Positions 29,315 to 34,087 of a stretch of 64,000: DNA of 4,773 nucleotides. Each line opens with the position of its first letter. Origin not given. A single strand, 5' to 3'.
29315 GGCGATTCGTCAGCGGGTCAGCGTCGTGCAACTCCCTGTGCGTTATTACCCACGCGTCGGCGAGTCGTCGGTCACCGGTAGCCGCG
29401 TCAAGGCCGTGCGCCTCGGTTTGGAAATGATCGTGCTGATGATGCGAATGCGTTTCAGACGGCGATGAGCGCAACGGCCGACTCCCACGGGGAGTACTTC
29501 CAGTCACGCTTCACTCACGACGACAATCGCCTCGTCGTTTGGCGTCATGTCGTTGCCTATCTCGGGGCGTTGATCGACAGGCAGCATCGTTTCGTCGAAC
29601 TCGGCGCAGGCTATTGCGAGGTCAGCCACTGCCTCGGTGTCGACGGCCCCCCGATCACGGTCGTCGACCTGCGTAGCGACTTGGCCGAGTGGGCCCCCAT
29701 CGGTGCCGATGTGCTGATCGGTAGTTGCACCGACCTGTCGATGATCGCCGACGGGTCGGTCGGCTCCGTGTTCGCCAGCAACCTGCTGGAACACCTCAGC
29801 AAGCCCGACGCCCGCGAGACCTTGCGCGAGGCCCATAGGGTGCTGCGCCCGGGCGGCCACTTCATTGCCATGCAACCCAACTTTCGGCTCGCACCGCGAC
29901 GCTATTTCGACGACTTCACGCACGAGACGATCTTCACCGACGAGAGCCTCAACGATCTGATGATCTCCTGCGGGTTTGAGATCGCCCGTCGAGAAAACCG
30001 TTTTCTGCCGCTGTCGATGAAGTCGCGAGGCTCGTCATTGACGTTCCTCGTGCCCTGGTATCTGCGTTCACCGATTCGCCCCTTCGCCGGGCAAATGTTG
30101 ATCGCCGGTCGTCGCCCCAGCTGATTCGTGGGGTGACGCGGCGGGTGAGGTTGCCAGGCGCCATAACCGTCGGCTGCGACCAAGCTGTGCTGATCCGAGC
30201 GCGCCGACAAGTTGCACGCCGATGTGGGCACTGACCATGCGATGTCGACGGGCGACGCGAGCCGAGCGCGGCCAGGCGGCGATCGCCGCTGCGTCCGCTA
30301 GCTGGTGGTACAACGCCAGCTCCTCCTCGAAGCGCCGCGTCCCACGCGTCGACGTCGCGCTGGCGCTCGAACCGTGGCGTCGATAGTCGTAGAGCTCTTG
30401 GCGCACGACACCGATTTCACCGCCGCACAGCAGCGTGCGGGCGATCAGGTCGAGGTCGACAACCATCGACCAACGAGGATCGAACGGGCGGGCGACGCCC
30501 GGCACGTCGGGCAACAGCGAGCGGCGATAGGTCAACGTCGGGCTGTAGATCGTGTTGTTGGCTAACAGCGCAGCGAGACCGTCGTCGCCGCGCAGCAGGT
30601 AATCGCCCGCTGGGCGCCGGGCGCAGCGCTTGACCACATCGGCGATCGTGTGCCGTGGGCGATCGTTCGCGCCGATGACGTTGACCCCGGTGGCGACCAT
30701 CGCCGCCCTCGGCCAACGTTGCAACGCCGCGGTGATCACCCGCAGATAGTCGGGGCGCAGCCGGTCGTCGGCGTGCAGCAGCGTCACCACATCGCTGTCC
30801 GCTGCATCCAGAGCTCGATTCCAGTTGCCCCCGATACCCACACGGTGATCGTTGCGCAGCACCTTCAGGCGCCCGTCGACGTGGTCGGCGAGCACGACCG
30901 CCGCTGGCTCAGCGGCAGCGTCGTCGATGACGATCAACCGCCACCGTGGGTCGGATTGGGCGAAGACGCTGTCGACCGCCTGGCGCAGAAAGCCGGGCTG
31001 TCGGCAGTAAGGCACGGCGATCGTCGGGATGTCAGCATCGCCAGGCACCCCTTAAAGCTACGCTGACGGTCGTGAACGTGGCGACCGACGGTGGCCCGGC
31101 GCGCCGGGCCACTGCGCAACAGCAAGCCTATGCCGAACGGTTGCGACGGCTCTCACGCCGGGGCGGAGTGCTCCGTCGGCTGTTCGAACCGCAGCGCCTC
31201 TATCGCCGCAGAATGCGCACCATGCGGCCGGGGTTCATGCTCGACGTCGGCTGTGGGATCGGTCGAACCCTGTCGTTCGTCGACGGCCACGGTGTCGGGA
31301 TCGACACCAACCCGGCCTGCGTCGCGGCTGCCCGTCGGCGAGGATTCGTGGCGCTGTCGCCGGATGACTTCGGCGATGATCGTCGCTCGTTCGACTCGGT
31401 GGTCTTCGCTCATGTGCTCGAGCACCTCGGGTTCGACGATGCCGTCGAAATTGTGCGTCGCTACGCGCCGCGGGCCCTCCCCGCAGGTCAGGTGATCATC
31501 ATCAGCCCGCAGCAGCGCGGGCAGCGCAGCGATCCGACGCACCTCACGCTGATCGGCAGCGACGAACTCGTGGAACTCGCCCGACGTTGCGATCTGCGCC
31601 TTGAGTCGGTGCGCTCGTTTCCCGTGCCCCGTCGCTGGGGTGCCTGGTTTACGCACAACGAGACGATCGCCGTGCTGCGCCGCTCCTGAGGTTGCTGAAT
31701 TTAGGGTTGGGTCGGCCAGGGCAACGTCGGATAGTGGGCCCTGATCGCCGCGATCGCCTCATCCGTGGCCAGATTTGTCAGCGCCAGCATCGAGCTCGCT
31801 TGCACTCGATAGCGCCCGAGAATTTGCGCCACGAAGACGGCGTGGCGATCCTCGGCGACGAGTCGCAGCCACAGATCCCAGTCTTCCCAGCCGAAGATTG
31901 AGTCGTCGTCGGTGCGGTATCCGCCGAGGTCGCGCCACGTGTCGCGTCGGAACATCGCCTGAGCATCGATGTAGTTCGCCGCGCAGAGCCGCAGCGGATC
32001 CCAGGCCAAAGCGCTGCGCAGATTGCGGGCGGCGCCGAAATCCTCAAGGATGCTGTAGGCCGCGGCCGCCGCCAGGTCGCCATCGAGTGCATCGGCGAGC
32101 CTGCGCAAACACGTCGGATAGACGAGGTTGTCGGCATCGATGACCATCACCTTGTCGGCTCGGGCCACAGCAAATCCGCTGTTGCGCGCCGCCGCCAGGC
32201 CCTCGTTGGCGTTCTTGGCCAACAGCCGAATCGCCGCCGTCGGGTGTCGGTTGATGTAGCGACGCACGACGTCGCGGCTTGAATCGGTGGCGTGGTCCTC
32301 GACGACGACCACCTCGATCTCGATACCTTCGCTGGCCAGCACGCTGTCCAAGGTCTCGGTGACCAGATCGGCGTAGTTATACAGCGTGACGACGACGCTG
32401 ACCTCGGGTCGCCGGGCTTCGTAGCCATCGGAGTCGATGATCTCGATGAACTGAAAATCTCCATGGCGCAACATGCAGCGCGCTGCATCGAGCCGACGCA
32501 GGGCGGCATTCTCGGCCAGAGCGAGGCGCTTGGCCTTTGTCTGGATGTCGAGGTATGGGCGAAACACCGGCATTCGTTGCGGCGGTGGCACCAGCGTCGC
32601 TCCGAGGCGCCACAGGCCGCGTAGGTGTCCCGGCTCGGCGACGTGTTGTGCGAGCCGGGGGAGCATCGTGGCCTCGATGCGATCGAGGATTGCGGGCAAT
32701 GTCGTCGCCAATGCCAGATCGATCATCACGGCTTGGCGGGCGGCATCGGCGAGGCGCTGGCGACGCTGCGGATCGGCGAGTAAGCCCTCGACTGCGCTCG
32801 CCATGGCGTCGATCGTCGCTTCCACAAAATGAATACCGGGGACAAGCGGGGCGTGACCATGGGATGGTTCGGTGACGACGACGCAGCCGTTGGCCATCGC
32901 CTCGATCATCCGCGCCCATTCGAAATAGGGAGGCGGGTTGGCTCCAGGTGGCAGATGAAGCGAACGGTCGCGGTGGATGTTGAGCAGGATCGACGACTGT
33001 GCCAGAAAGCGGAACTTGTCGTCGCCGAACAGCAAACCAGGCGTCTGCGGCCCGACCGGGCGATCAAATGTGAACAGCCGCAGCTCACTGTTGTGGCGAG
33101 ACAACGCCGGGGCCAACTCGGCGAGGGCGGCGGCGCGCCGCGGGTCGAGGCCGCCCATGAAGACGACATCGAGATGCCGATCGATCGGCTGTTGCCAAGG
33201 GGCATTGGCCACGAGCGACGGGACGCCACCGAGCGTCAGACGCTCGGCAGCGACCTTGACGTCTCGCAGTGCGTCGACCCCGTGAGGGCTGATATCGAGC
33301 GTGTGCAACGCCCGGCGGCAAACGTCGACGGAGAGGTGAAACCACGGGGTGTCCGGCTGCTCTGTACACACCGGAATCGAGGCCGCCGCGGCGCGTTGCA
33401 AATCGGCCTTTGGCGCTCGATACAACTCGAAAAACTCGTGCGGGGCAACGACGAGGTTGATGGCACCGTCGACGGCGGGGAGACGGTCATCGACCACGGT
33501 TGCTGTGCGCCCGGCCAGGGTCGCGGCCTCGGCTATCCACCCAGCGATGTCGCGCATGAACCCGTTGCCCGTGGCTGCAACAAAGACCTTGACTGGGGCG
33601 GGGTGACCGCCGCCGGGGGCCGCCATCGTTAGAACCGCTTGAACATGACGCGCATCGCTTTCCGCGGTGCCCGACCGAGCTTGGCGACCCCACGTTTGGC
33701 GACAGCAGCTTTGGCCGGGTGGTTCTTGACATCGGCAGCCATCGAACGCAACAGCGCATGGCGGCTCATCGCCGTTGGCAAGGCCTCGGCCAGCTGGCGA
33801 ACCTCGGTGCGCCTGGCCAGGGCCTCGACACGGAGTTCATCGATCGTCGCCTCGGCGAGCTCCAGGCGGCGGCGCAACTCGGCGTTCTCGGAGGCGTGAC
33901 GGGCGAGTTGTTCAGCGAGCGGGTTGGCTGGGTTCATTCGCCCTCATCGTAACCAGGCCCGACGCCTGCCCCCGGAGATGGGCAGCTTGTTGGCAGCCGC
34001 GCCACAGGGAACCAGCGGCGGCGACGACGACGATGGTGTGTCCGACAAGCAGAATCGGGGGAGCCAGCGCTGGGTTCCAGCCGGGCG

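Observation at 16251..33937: Four small coiled-coil ORFs, each packed against a large glycosyltransferase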

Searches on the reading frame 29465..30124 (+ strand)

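Call 6: search_protein_families(library=pfam, proteins=[window:29465-30124:+], max_evalue=0.1)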
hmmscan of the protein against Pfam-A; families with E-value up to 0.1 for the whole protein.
window:29465-30124:+ (219 aa): 6 families
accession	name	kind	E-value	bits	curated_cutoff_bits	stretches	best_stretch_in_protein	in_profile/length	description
PF08241.18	Methyltransf_11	-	5e-11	43.5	21.2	1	45-134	2-94/95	Methyltransferase domain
PF13649.12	Methyltransf_25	-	5.6e-09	37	27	1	54-131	22-97/97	Methyltransferase domain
PF13489.12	Methyltransf_23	-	1.2e-08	35.3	27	1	24-173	7-161/164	Methyltransferase domain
PF08242.18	Methyltransf_12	-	1.4e-05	26.1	30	1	57-133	24-98/98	Methyltransferase domain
PF13847.12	Methyltransf_31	-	0.0017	18.5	27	1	80-139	55-113/145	Methyltransferase domain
PF01209.24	Ubie_methyltran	-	0.079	12.7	20.1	0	113-136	129-152/233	ubiE/COQ5 methyltransferase family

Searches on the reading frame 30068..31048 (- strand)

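Call 6: search_protein_families(library=pfam, proteins=[window:30068-31048:-], max_evalue=0.1)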
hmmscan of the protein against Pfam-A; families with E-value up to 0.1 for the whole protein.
window:30068-31048:- (326 aa): 4 families
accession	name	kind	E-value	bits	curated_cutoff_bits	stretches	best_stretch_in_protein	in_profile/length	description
PF00535.33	Glycos_transf_2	-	2.7e-21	76.7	23.3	1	9-134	1-129/168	Glycosyl transferase family 2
PF13641.12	Glyco_tranf_2_3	-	5.7e-09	36.8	27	1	10-124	5-125/230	Glycosyltransferase like family 2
PF10111.15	Glyco_tranf_2_2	-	2.3e-05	24.5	27.3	1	29-128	23-130/276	Glycosyltransferase like family 2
PF13632.12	Glyco_trans_2_3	-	0.0067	16.7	27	1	88-128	2-41/198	Glycosyl transferase family group 2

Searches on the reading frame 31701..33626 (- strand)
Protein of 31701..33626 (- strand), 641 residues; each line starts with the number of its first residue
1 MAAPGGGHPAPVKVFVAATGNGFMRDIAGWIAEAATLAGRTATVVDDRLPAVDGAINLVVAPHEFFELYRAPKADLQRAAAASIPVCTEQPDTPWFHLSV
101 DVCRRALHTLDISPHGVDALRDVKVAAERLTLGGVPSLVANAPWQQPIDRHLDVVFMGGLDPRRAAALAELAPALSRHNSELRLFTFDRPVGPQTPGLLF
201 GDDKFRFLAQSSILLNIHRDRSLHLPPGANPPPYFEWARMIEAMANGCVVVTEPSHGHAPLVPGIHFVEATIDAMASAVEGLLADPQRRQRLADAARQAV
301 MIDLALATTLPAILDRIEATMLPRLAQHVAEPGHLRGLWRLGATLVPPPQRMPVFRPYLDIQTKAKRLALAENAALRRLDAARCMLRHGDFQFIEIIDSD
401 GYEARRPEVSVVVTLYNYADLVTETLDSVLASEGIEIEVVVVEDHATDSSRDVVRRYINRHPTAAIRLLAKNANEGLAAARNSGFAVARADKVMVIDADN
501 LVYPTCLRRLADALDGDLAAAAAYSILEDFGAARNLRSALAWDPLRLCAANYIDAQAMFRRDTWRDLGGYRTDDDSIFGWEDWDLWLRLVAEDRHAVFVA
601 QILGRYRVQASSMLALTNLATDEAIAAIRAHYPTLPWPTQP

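Call 6: search_protein_families(library=pfam, proteins=[window:31701-33626:-], max_evalue=0.1)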
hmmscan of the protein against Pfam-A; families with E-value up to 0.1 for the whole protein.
window:31701-33626:- (641 aa): 8 families
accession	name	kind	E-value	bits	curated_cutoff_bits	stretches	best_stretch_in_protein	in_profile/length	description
PF00535.33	Glycos_transf_2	-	1.4e-24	87.3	23.3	1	410-539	1-128/168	Glycosyl transferase family 2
PF13641.12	Glyco_tranf_2_3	-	2.3e-14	54.4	27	1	407-603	1-208/230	Glycosyltransferase like family 2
PF13524.12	Glyco_trans_1_2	-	2.4e-11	44.2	25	1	199-300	35-129/144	Glycosyl transferase-like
PF10111.15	Glyco_tranf_2_2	-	3.7e-09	36.9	27.3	1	410-603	1-214/276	Glycosyltransferase like family 2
PF13632.12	Glyco_trans_2_3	-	0.00012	22.4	27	1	493-604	2-121/198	Glycosyl transferase family group 2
PF00534.26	Glycos_transf_1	-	0.0012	18.8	26.4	1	241-298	110-171/172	Glycosyl transferases group 1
PF02709.20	Glyco_transf_7C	-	0.011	15.8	23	1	557-600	24-66/78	N-terminal domain of galactosyltransferase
PF13692.12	Glyco_trans_1_4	-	0.071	13.8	27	0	240-285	93-142/142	Glycosyl transferases group 1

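Call 16: search_solved_structures(query=window:31701-33626:-, max_evalue=0.01)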
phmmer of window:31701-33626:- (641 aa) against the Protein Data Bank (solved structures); distinct sequences matched with E-value up to 0.01: 25.
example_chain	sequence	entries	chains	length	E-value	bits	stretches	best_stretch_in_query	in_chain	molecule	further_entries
2z87_A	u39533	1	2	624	5.1e-14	55.1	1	404-589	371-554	Chondroitin synthase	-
2z86_A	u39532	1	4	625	5.1e-14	55.1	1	404-589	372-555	Chondroitin synthase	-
6yv7_B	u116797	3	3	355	1.5e-11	47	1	405-573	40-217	Glycosyl transferase, family 2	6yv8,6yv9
6yv7_A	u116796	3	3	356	1.5e-11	47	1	405-573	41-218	Glycosyl transferase, family 2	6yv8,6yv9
8vh7_A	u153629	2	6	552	2.4e-08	36.4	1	405-516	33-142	Heparosan synthase B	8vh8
8viw_A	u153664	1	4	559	2.4e-08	36.4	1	405-516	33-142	Heparosan synthase B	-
9jma_A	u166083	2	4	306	1.8e-07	33.5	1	409-629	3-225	GalNAc(5)-diNAcBac-PP-undecaprenol beta-1,3-glucosyltransferase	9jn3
3bcv_A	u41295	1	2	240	5.1e-07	32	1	407-502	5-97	Putative glycosyltransferase protein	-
6p61_A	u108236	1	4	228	1e-06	31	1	405-631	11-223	Glycosyltransferase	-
5mlz_A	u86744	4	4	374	2.5e-06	29.7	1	406-521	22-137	Dolichol monophosphate mannose synthase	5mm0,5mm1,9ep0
5hea_A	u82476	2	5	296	2.6e-06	29.6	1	409-514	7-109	Putative glycosyltransferase (GalT1)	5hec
1h7l_A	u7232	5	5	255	5.7e-06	28.5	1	407-530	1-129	SPORE COAT POLYSACCHARIDE BIOSYNTHESIS PROTEIN SPSA | PROTEIN (SPORE COAT POLYSACCHARIDE BIOSYNTHESIS PROTEIN SPSA)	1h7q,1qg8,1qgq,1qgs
6h1j_A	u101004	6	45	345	1e-05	27.7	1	407-510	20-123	Probable ss-1,3-N-acetylglucosaminyltransferase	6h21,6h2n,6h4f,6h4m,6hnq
5tze_C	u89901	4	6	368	1.5e-05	27.2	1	409-515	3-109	Glycosyl transferase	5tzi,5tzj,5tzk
5tz8_A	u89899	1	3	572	3.1e-05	26.1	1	409-515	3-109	Glycosyl transferase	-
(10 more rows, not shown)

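Call 54: search_protein_families(library=ncbifam, proteins=[window:31701-33626:-], max_evalue=0.01)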
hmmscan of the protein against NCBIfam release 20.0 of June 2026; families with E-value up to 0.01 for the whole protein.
window:31701-33626:- (641 aa): 21 families
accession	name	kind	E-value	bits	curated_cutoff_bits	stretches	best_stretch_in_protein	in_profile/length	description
NF007482.0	PRK10073.1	equivalog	3.8e-20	72.2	423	1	405-521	4-120/334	glycosyltransferase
NF053739.1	GlytfEpsEBac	equivalog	3e-18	65.8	450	1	407-601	1-197/265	glycosyltransferase EpsE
TIGR03937.1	PgaC_IcaA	equivalog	2.5e-15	56.3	422.3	1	405-516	43-152/407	poly-beta-1,6-N-acetyl-D-glucosamine synthase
NF041875.1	EPS_EpsD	equivalog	1.3e-14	54.3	370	1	409-512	1-102/325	exopolysaccharide biosynthesis glycosyltransferase EpsD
NF047683.1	TeichurnBiosyTuaG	equivalog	9.4e-13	48.4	400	1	405-509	4-106/252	teichuronic acid biosynthesis protein TuaG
TIGR04283.1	glyco_like_mftF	equivalog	8.3e-11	41.9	182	1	409-603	1-183/221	TIGR04283 family arsenosugar biosynthesis glycosyltransferase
NF041394.1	GtaseAglG_Halo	equivalog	2.8e-10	40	440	1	408-530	2-123/304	glucosyl-dolichyl phosphate glucuronosyltransferase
NF038302.1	EPS_HpsE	equivalog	1.4e-09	37.4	300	1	409-507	3-104/307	hormogonium polysaccharide biosynthesis glycosyltransferase HpsE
TIGR03965.1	mycofact_glyco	equivalog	1.9e-09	36.9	280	1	405-592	72-266/467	mycofactocin biosynthesis glycosyltransferase MftF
NF050050.1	ProtGlycPglI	equivalog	2e-09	37.3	500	1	407-534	2-128/306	GalNAc(5)-diNAcBac-PP-undecaprenol beta-1,3-glucosyltransferase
NF038299.1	EPS_HpsN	equivalog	1.6e-06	27.3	425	1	407-509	1-101/317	hormogonium polysaccharide biosynthesis glycosyltransferase HpsN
TIGR03111.1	glyc2_xrt_Gpos1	hypoth_equivalog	1.6e-06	27.2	363.95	1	403-517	45-159/439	TIGR03111 family XrtG-associated glycosyltransferase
NF050819.1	PolSacchBiosHfsG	equivalog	3.1e-06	26.6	500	1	397-512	2-115/302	polysaccharide biosynthesis protein HfsG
NF007986.1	PRK10714.1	equivalog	3.6e-06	26.2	529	1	408-515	7-116/316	undecaprenyl-phosphate 4-deoxy-4-formamido-L-arabinose transferase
TIGR04017.1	WcaA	equivalog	1.3e-05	25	495.75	1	405-507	3-103/279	colanic acid biosynthesis glycosyltransferase WcaA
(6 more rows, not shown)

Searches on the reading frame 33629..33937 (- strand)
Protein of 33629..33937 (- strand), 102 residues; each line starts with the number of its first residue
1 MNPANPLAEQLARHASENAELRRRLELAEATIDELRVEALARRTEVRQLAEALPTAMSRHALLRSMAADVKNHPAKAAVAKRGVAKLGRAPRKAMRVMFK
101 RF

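Call 6: search_protein_families(library=pfam, proteins=[window:33629-33937:-], max_evalue=0.1)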
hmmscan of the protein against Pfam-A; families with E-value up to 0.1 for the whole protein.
window:33629-33937:- (102 aa): 3 families
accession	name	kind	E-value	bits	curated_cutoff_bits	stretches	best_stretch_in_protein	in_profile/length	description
PF04859.17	DUF641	-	0.017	15.9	27.6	1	10-61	71-122/127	Plant protein of unknown function (DUF641)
PF10186.14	ATG14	-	0.039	13.5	33.2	1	7-73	60-126/347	Vacuolar sorting 38 and autophagy-related subunit 14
PF24555.1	CC4_CEP85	-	0.046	14.6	27.3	1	14-53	28-67/85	Centrosomal protein of 85 kDa-like, CC4 coiled-coil domain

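Call 13: find_homologous_proteins(query=window:33629-33937:-, max_evalue=0.001)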
Query window:33629-33937:- (102 aa): 89 proteins with E <= 0.001 among 188 candidates.
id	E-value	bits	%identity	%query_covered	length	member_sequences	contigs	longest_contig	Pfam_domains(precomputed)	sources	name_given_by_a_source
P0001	2.7e-53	196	100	100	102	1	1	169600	-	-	-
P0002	1.4e-30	123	69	96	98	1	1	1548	-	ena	-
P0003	8.6e-29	117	68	85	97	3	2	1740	-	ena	-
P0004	1.5e-28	117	72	83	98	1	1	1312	-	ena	-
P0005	1.7e-28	116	75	66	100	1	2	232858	-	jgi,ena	-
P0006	1.1e-27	114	70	85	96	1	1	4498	-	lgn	-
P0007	6.0e-27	112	68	89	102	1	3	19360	-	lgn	-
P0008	7.8e-27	111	69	84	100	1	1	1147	-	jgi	jgi:hypothetical protein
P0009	1.1e-26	111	67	92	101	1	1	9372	-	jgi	jgi:hypothetical protein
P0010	1.7e-26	110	62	93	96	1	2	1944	-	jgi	jgi:hypothetical protein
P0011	8.4e-26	108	67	81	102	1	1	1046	-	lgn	-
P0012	9.4e-26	108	61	99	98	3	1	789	-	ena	-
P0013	1.2e-25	107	67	82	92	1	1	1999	-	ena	-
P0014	1.5e-25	107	67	91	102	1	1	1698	-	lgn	-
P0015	1.5e-25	107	69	83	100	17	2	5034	-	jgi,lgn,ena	-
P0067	7.3e-22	95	64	84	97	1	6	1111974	-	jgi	jgi:hypothetical protein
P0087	1.0e-17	82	58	84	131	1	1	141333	-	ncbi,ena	-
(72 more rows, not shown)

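Call 43: predict_structure(alignment_id=A1)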
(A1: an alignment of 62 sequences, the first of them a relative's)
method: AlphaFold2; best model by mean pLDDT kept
length: 102 residues; sequences in the alignment: 62
mean_pLDDT: 84.6   pTM: 0.47
mean pLDDT of the five models: 84.6, 84.3, 83.3, 83.2, 82.4
residues with pLDDT >= 90: 39; 70-90: 48; 50-70: 15; < 50: 0
segments of 3 or more residues with pLDDT < 50: none
pLDDT, mean of each block of 10 residues (from residue 1): 79 96 98 98 93 77 84 82 74 71 60
secondary structure, 60 per line:
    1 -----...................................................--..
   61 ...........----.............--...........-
elements in order: H6-56 H59-71 H76-88 H91-101

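Call 51: fold_search(model_id=the predicted structure, library=pdb)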
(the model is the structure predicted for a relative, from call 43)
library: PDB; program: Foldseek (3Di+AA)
matches with E <= 10: 2; with E <= 0.001: 0
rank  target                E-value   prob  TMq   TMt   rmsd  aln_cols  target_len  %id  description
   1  5jvm_B                6.4e+00  0.15  0.55  0.69   4.4        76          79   14  The neck-linker and alpha 7 helix of Mus musculus KIF3C (released 2016-08-03)
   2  3etz_A                8.9e+00  0.07  0.45  0.44  13.8        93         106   20  Crystal structure of bacterial adhesin FadA L76A mutant (released 2008-12-02)

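Call 54: search_protein_families(library=ncbifam, proteins=[window:33629-33937:-], max_evalue=0.01)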
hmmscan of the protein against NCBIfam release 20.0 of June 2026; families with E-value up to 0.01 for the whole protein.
window:33629-33937:- (102 aa): 0 families

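Call 67: find_encoding_contigs(protein=P0087, flank=7000, max_places=1)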
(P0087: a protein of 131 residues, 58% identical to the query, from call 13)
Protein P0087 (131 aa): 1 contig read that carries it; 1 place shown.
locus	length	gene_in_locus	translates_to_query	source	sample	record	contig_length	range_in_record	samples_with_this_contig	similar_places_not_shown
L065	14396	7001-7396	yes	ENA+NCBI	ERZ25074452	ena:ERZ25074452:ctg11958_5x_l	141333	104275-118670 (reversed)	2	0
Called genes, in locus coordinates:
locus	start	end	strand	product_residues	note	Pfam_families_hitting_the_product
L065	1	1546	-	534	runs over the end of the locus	PF09913:DUF2142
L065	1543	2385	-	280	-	PF00535:Glycos_transf_2, PF13641:Glyco_tranf_2_3 (weak)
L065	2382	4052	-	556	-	PF00535:Glycos_transf_2, PF10111:Glyco_tranf_2_2 (faint), PF13641:Glyco_tranf_2_3 (weak), PF13632:Glyco_trans_2_3 (faint), PF00535:Glycos_transf_2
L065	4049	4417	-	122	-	-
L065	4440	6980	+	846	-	PF13419:HAD_2 (faint)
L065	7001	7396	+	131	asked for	-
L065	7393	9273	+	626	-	PF13524:Glyco_trans_1_2, PF13506:Glyco_transf_21, PF13641:Glyco_tranf_2_3, PF00535:Glycos_transf_2, PF10111:Glyco_tranf_2_2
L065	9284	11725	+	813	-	PF00535:Glycos_transf_2, PF10111:Glyco_tranf_2_2 (faint), PF13641:Glyco_tranf_2_3 (weak), PF00535:Glycos_transf_2, PF13641:Glyco_tranf_2_3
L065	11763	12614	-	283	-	-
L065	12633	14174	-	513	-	-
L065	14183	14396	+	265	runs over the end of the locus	PF01061:ABC2_membrane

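Call 68: find_encoding_contigs(protein=P0067, flank=7000, max_places=1)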
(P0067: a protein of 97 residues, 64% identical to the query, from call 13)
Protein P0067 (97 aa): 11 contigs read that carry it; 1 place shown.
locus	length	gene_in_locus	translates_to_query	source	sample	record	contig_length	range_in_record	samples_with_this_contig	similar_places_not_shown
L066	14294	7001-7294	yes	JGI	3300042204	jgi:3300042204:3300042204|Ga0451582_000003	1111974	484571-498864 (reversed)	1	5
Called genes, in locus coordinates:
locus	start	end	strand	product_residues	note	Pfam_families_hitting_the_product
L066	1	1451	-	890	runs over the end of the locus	PF13860:FlgD_ig (faint)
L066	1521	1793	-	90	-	-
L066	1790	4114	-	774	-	PF20706:GT4-conflict, PF00534:Glycos_transf_1, PF13692:Glyco_trans_1_4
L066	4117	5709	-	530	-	PF00535:Glycos_transf_2, PF10111:Glyco_tranf_2_2 (faint), PF13641:Glyco_tranf_2_3, PF00535:Glycos_transf_2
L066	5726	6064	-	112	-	-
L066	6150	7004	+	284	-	-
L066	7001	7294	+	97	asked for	-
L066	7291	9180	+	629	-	PF13524:Glyco_trans_1_2, PF00534:Glycos_transf_1 (weak), PF13506:Glyco_transf_21, PF00535:Glycos_transf_2, PF10111:Glyco_tranf_2_2, PF13641:Glyco_tranf_2_3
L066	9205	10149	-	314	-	PF01370:Epimerase, PF04321:RmlD_sub_bind, PF16363:GDP_Man_Dehyd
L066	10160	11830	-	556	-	-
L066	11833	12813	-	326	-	PF01370:Epimerase, PF04321:RmlD_sub_bind (weak), PF16363:GDP_Man_Dehyd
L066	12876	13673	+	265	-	PF01061:ABC2_membrane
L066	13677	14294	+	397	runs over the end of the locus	PF13555:AAA_29 (weak), PF00005:ABC_tran, PF13304:AAA_21 (faint), PF14524:Wzt_C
